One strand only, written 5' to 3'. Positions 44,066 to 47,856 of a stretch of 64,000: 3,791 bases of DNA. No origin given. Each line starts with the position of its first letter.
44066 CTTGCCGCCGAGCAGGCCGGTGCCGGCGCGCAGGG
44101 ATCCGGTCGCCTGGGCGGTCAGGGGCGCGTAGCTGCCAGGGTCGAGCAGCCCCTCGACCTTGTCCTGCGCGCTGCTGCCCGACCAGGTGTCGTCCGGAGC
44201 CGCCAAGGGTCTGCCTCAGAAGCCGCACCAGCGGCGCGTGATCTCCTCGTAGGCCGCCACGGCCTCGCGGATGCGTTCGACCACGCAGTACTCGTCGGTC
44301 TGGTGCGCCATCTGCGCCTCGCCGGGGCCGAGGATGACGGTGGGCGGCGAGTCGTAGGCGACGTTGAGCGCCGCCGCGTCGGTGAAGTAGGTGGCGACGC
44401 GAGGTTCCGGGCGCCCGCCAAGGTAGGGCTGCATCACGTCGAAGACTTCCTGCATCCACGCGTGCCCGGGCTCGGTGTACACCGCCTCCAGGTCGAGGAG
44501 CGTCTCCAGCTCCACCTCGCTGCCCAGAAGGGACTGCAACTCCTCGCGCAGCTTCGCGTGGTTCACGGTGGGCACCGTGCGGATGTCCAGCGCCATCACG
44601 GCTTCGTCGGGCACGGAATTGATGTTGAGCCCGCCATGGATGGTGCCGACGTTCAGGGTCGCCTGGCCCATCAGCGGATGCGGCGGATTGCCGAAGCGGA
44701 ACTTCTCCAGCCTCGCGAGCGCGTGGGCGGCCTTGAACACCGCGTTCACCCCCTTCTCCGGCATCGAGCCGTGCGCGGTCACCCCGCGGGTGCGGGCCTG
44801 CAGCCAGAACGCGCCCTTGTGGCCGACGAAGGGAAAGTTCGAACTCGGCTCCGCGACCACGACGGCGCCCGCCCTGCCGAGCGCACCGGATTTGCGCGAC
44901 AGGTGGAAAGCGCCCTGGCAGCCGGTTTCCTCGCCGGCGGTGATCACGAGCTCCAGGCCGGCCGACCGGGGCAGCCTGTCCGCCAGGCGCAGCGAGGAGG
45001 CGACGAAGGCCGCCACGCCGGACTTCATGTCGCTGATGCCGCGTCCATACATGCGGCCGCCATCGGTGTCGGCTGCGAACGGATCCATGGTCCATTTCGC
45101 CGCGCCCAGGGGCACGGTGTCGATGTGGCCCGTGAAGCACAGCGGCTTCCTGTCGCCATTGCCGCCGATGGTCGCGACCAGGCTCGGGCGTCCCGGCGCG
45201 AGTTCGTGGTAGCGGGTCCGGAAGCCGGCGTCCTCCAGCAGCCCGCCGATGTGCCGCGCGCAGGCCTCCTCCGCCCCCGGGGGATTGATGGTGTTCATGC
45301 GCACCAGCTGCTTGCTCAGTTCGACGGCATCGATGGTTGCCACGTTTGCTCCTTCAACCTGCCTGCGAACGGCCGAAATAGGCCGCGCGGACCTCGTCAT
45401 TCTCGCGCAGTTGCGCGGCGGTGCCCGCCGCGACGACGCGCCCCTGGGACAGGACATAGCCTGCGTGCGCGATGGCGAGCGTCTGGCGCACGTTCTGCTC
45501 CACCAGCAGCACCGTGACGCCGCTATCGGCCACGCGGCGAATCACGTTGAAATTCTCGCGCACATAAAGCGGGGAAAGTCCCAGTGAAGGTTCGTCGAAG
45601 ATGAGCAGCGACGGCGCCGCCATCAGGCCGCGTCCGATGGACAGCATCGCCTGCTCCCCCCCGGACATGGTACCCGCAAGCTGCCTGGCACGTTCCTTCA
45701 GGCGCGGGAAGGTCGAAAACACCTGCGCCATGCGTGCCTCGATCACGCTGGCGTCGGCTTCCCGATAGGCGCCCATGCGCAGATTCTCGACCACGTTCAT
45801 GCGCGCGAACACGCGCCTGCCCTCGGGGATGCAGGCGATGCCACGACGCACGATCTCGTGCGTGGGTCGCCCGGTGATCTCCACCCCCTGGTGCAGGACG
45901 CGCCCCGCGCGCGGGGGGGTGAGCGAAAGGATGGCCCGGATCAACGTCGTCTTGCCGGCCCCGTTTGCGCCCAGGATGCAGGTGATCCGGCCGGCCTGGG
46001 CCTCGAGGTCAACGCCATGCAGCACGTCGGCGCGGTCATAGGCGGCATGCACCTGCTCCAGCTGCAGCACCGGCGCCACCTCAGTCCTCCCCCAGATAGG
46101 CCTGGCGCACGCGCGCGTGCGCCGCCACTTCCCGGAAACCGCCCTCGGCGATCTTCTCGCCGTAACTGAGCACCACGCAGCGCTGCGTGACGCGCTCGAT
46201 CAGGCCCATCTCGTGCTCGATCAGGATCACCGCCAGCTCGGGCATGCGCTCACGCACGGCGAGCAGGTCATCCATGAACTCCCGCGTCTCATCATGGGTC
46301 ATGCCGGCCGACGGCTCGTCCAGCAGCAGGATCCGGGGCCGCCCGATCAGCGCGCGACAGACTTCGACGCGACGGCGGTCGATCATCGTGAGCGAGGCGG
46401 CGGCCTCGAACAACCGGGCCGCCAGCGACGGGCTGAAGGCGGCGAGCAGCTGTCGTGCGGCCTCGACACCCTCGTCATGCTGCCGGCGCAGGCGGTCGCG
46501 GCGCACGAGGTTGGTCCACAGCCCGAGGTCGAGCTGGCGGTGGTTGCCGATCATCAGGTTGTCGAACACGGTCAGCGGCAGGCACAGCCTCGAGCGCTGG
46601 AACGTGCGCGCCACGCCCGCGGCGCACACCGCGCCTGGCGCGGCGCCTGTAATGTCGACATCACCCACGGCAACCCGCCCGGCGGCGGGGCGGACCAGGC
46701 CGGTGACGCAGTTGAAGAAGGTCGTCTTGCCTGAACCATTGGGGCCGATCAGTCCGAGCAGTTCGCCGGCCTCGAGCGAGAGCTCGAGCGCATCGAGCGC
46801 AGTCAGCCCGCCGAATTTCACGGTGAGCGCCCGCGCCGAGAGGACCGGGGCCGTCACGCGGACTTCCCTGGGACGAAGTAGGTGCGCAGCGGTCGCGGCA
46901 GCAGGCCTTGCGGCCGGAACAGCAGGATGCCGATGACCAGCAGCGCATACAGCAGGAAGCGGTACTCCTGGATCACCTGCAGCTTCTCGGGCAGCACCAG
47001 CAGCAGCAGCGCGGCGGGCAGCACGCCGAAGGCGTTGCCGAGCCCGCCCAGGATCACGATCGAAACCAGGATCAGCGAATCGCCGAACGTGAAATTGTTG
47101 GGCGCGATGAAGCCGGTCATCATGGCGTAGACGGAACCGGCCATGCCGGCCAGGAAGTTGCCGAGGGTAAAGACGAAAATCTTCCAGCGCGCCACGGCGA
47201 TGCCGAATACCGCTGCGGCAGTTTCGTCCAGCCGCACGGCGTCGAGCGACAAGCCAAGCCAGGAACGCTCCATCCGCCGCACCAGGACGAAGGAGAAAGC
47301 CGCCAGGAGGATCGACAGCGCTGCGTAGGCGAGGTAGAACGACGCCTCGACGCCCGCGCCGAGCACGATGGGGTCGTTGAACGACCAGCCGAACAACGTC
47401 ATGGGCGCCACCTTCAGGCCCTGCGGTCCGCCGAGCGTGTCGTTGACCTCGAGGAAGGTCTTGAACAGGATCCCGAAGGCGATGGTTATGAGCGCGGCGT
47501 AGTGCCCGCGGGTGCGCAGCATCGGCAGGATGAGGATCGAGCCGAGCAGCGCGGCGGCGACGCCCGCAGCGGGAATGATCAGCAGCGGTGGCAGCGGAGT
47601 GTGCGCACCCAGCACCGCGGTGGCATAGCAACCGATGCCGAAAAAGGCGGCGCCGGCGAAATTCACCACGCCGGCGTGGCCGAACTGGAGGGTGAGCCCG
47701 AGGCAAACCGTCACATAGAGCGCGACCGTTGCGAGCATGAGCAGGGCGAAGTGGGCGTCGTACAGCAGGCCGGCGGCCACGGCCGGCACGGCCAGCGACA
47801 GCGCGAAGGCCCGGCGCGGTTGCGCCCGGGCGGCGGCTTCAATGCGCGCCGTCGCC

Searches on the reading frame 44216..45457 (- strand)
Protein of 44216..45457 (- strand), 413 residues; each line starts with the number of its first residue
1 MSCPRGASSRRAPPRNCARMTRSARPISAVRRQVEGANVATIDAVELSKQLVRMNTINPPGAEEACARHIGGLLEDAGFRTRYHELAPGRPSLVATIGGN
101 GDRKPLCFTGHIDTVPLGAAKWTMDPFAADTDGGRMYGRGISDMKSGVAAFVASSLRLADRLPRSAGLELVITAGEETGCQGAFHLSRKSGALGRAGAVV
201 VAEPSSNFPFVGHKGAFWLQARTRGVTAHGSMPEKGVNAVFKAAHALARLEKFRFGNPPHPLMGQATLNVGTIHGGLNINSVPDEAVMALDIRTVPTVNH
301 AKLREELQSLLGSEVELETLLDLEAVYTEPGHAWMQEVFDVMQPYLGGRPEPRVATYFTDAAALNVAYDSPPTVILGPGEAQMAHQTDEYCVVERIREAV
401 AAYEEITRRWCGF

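Call 6: search_protein_families(library=pfam, proteins=[window:44216-45457:-], max_evalue=0.01)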
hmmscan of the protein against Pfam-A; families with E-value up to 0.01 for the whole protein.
window:44216-45457:- (413 aa): 3 families
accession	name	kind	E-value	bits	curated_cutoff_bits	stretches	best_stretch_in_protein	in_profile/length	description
PF01546.33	Peptidase_M20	-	4.3e-28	99.1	24.6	1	107-407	1-204/206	Peptidase family M20/M25/M40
PF07687.19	M20_dimer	-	1.3e-21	76.9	21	1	211-314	1-102/107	Peptidase dimerisation domain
PF04389.22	Peptidase_M28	-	8.2e-08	32.6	21.3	1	93-189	2-79/193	Peptidase family M28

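Call 7: search_protein_families(library=ncbifam, proteins=[window:44216-45457:-], max_evalue=0.01)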
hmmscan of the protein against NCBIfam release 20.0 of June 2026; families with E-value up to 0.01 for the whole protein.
window:44216-45457:- (413 aa): 50 families (the best 25 are shown)
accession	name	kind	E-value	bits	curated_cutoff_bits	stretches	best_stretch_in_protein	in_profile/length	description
TIGR01910.1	DapE-ArgE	subfamily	2e-71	241.2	217.6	1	45-400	1-371/373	ArgE/DapE family deacylase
NF006365.0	PRK08588.1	subfamily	9.1e-70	235.9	289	1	43-409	8-379/383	succinyl-diaminopimelate desuccinylase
NF006399.0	PRK08651.1-2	equivalog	1.1e-58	199.2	381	2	43-252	5-215/405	succinyl-diaminopimelate desuccinylase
TIGR01892.1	AcOrn-deacetyl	equivalog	2.2e-57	194.8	297.7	1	49-401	4-359/365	acetylornithine deacetylase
NF005710.0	PRK07522.1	subfamily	4.8e-53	180.7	412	1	41-405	7-383/391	acetylornithine deacetylase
NF003474.0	PRK05111.1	equivalog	1.7e-48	165.5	460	1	69-411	38-381/383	acetylornithine deacetylase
NF006400.0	PRK08651.1-3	equivalog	1.3e-45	155.9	374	1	44-408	12-404/410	succinyl-diaminopimelate desuccinylase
NF009557.0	PRK13009.1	equivalog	4.7e-44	151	284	1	42-410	3-374/377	succinyl-diaminopimelate desuccinylase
NF009558.0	PRK13013.1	equivalog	1e-41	143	428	1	40-399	14-412/429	acetylornithine deacetylase/succinyl-diaminopimelate desuccinylase family protein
NF009555.0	PRK13004.1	equivalog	1.1e-40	139.8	321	2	41-310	14-278/399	YgeY family selenium metabolism-linked hydrolase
NF005913.0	PRK07906.1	subfamily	3.8e-40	137.8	382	2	35-256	8-246/442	hypothetical protein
TIGR01900.1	dapE-gram_pos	equivalog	5.4e-38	130.8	304.2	1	47-404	8-347/351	succinyl-diaminopimelate desuccinylase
NF005373.0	PRK06915.1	equivalog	8.9e-36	123.7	428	1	89-412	79-419/422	peptidase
NF010589.0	PRK13983.1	equivalog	2.1e-34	119.2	333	1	42-405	14-404/409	M20 family metallo-hydrolase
TIGR01246.1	dapE_proteo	equivalog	4.2e-34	118.1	361.8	1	45-407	2-367/370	succinyl-diaminopimelate desuccinylase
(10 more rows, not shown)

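Call 57: search_solved_structures(query=window:44216-45343:-, max_evalue=1e-10)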
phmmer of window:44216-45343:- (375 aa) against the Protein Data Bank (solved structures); distinct sequences matched with E-value up to 1e-10: 17.
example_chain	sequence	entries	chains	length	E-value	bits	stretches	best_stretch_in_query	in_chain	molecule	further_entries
7uoi_A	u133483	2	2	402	1.8e-41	145.9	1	7-368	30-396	succinyl-diaminopimelate desuccinylase | Probable succinyl-diaminopimelate desuccinylase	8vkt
7rsf_A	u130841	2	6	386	2.6e-33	119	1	36-370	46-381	Acetylornithine deacetylase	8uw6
3ct9_A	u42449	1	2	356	1.9e-22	83.2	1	66-367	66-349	Acetylornithine deacetylase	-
5vo3_A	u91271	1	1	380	1.2e-21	80.6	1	6-356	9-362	Succinyl-diaminopimelate desuccinylase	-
3ic1_A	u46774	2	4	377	1.3e-21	80.5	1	6-356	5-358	Succinyl-diaminopimelate desuccinylase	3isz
3pfo_A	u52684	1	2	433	6.4e-20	74.9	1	51-374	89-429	putative acetylornithine deacetylase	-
7t1q_A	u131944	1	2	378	7.3e-18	68.2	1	5-274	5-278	Succinyl-diaminopimelate desuccinylase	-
8f8o_A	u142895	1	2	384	7.7e-18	68.1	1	5-274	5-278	Succinyl-diaminopimelate desuccinylase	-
4ppz_A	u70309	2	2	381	3.3e-17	66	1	4-275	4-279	Succinyl-diaminopimelate desuccinylase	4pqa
4o23_A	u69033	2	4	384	3.3e-17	66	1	4-275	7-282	Succinyl-diaminopimelate desuccinylase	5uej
1vgy_A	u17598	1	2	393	6.8e-17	65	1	5-275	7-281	succinyl-diaminopimelate desuccinylase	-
3tx8_A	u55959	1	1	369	4.1e-16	62.4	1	63-365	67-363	Succinyl-diaminopimelate desuccinylase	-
7lgp_A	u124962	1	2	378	5.5e-16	62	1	6-273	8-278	Succinyl-diaminopimelate desuccinylase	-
4h2k_A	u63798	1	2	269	2e-14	56.9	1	6-168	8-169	Succinyl-diaminopimelate desuccinylase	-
3rza_A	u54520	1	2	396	2.9e-13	53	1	53-257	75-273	tripeptidase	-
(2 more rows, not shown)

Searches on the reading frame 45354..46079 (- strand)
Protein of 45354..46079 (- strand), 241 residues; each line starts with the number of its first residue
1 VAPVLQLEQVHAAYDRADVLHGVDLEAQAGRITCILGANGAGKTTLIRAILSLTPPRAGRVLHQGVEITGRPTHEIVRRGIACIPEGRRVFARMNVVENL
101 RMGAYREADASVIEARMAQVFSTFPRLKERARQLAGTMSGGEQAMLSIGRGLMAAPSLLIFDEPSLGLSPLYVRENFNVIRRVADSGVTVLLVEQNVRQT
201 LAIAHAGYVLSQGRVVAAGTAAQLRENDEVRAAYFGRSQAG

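Call 6: search_protein_families(library=pfam, proteins=[window:45354-46079:-], max_evalue=0.01)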
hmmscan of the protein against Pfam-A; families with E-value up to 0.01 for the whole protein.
window:45354-46079:- (241 aa): 10 families
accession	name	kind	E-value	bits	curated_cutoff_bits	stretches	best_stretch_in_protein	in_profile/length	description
PF00005.33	ABC_tran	-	6.1e-28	98.6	25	1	20-165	1-136/137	ABC transporter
PF13304.12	AAA_21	-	2.4e-08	34.8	27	1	32-53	1-22/304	AAA domain, putative AbiEii toxin, Type IV TA system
PF13476.12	AAA_23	-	1.1e-05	26.6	27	1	31-51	20-40/201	AAA domain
PF13555.12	AAA_29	-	0.00011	22.3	27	1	22-56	14-48/61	P-loop containing region of AAA domain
PF12399.14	BCA_ABC_TP_C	-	0.00011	22.1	25.5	1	214-237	1-24/27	Branched-chain amino acid ATP-binding cassette transporter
PF13401.12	AAA_22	-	0.0012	19.6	27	1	30-93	5-33/130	AAA domain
PF13191.12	AAA_16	-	0.0013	19.7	32.6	1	27-68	21-63/167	AAA ATPase domain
PF02463.25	SMC_N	-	0.0015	18.5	40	1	30-51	24-45/220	RecF/RecN/SMC N terminal domain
PF13514.12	AAA_27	-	0.0052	16.8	22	0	23-53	19-49/206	AAA domain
PF25199.1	nSTAND_NTPase5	-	0.009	16.3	34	0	24-52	35-63/145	Novel STAND NTPase 5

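Call 7: search_protein_families(library=ncbifam, proteins=[window:45354-46079:-], max_evalue=0.01)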
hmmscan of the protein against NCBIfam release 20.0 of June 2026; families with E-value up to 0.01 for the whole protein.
window:45354-46079:- (241 aa): 186 families (the best 25 are shown)
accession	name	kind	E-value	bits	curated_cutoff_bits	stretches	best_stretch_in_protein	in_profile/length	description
NF008626.0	PRK11614.1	equivalog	6.3e-71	238.6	441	1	4-236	5-236/237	high-affinity branched-chain amino acid ABC transporter ATP-binding protein LivF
TIGR03410.1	urea_trans_UrtE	equivalog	9.9e-60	201.9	285.8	1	5-227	1-222/230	urea ABC transporter ATP-binding subunit UrtE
TIGR04406.1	LPS_export_lptB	equivalog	5.9e-46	156.7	240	1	5-237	2-235/239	LPS export ABC transporter ATP-binding protein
NF008144.0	PRK10895.1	equivalog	1e-38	133.2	381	1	5-237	4-237/241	LPS export ABC transporter ATP-binding protein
TIGR01188.1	drrA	subfamily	2.1e-38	132.3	312.45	1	14-227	3-214/302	daunorubicin resistance ABC transporter, ATP-binding protein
TIGR03411.1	urea_trans_UrtD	equivalog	2.5e-36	125.6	304.1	1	4-237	2-242/242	urea ABC transporter ATP-binding protein UrtD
NF008449.1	PRK11300.1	equivalog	9.5e-36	123.3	362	1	5-237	6-254/255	high-affinity branched-chain amino acid ABC transporter ATP-binding protein LivG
NF011967.0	PRK15439.1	equivalog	1e-30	106.7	586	1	2-232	9-235/510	autoinducer 2 ABC transporter ATP-binding protein LsrA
NF007027.0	PRK09493.1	equivalog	6.1e-29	101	379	1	5-228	2-227/240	glutamine ABC transporter ATP-binding protein GlnQ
NF010060.0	PRK13537.1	equivalog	2e-28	99.2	521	1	3-227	14-236/314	nodulation factor ABC transporter ATP-binding protein NodI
NF047930.1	ABC_ATP_B6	equivalog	3.1e-28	98.7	670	1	4-230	2-229/510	putative B6 ABC transporter ATP-binding protein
NF010068.0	PRK13548.1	equivalog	8.1e-28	97.2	261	1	3-234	4-240/261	heme ABC transporter ATP-binding protein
TIGR02673.1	FtsE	equivalog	1.2e-27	97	264.85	1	5-211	2-211/214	cell division ATP-binding protein FtsE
TIGR03864.1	PQQ_ABC_ATP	hypoth_equivalog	3e-27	95.6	302.25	1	5-231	2-229/236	ABC transporter, ATP-binding subunit, PQQ-dependent alcohol dehydrogenase system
TIGR03873.1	F420-0_ABC_ATP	hypoth_equivalog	4.9e-27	94.8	372.4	1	5-234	2-234/256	putative F420-0 ABC transporter ATP-binding protein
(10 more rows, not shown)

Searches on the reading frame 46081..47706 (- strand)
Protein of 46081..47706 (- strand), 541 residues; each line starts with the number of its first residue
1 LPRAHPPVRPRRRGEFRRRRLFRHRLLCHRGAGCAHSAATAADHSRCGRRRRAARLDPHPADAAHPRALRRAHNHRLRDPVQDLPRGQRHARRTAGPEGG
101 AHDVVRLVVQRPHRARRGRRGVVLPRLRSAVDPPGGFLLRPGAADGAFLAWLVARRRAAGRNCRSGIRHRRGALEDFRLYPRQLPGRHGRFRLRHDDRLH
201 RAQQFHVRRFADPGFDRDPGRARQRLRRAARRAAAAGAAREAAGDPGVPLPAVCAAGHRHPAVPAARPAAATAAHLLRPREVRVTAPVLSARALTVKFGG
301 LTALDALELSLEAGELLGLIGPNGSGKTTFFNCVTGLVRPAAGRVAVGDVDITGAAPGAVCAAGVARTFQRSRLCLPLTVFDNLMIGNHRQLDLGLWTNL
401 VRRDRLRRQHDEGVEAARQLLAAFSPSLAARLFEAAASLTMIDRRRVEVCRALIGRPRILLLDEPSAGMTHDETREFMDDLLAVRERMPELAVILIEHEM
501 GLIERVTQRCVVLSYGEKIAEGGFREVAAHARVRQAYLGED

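Call 6: search_protein_families(library=pfam, proteins=[window:46081-47706:-], max_evalue=0.01)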
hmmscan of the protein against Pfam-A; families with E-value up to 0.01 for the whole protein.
window:46081-47706:- (541 aa): 4 families
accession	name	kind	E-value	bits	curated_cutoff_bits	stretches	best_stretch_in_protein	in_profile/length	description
PF00005.33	ABC_tran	-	3.1e-21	76.9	25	1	304-466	1-136/137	ABC transporter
PF12399.14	BCA_ABC_TP_C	-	6.2e-07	29.3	25.5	1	517-541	1-25/27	Branched-chain amino acid ATP-binding cassette transporter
PF13304.12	AAA_21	-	0.00074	20.1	27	1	317-335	2-20/304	AAA domain, putative AbiEii toxin, Type IV TA system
PF13476.12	AAA_23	-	0.0058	17.7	27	1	316-335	21-40/201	AAA domain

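Call 7: search_protein_families(library=ncbifam, proteins=[window:46081-47706:-], max_evalue=0.01)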
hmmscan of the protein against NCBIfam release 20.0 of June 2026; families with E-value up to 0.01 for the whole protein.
window:46081-47706:- (541 aa): 179 families (the best 25 are shown)
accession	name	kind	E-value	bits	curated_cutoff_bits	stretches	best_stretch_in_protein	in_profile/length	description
NF008449.1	PRK11300.1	equivalog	1.4e-62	211.3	362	1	286-541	3-255/255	high-affinity branched-chain amino acid ABC transporter ATP-binding protein LivG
TIGR03411.1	urea_trans_UrtD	equivalog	7.3e-50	169.9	304.1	1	288-540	2-242/242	urea ABC transporter ATP-binding protein UrtD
TIGR04406.1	LPS_export_lptB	equivalog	5.2e-33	114.3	240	1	289-541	2-236/239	LPS export ABC transporter ATP-binding protein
TIGR03864.1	PQQ_ABC_ATP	hypoth_equivalog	1.3e-29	103.3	302.25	1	289-534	2-229/236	ABC transporter, ATP-binding subunit, PQQ-dependent alcohol dehydrogenase system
NF047930.1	ABC_ATP_B6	equivalog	3.3e-28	98.6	670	1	288-521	2-217/510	putative B6 ABC transporter ATP-binding protein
TIGR03258.1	PhnT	equivalog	6e-28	97.9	499.15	1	293-530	13-230/359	2-aminoethylphosphonate ABC transport system ATP-binding subunit PhnT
TIGR03873.1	F420-0_ABC_ATP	hypoth_equivalog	9.5e-28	97.1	372.4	1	290-537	3-234/256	putative F420-0 ABC transporter ATP-binding protein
NF008144.0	PRK10895.1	equivalog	2.8e-27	95.7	381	1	288-541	3-238/241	LPS export ABC transporter ATP-binding protein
TIGR01188.1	drrA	subfamily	5.5e-26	91.5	312.45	1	297-528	2-212/302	daunorubicin resistance ABC transporter, ATP-binding protein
TIGR03410.1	urea_trans_UrtE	equivalog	6.7e-26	91.2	285.8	1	290-534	2-225/230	urea ABC transporter ATP-binding subunit UrtE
TIGR03375.1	type_I_sec_LssB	subfamily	7.1e-26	90.7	693.1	1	302-530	481-691/696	type I secretion system permease/ATPase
NF041861.1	YtfR_transport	equivalog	2.4e-25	88.9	850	1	288-527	1-224/492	galactofuranose ABC transporter, ATP-binding protein YtfR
NF008442.0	PRK11288.1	equivalog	8.1e-25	87.1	689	1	285-521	4-224/504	L-arabinose ABC transporter ATP-binding protein AraG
NF008428.0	PRK11264.1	equivalog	1.9e-24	86.3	406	1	291-531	6-235/250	L-cystine ABC transporter ATP-binding protein TcyN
TIGR02315.1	ABC_phnC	equivalog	3.2e-24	85.7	266.1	1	290-530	3-236/243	phosphonate ABC transporter ATP-binding protein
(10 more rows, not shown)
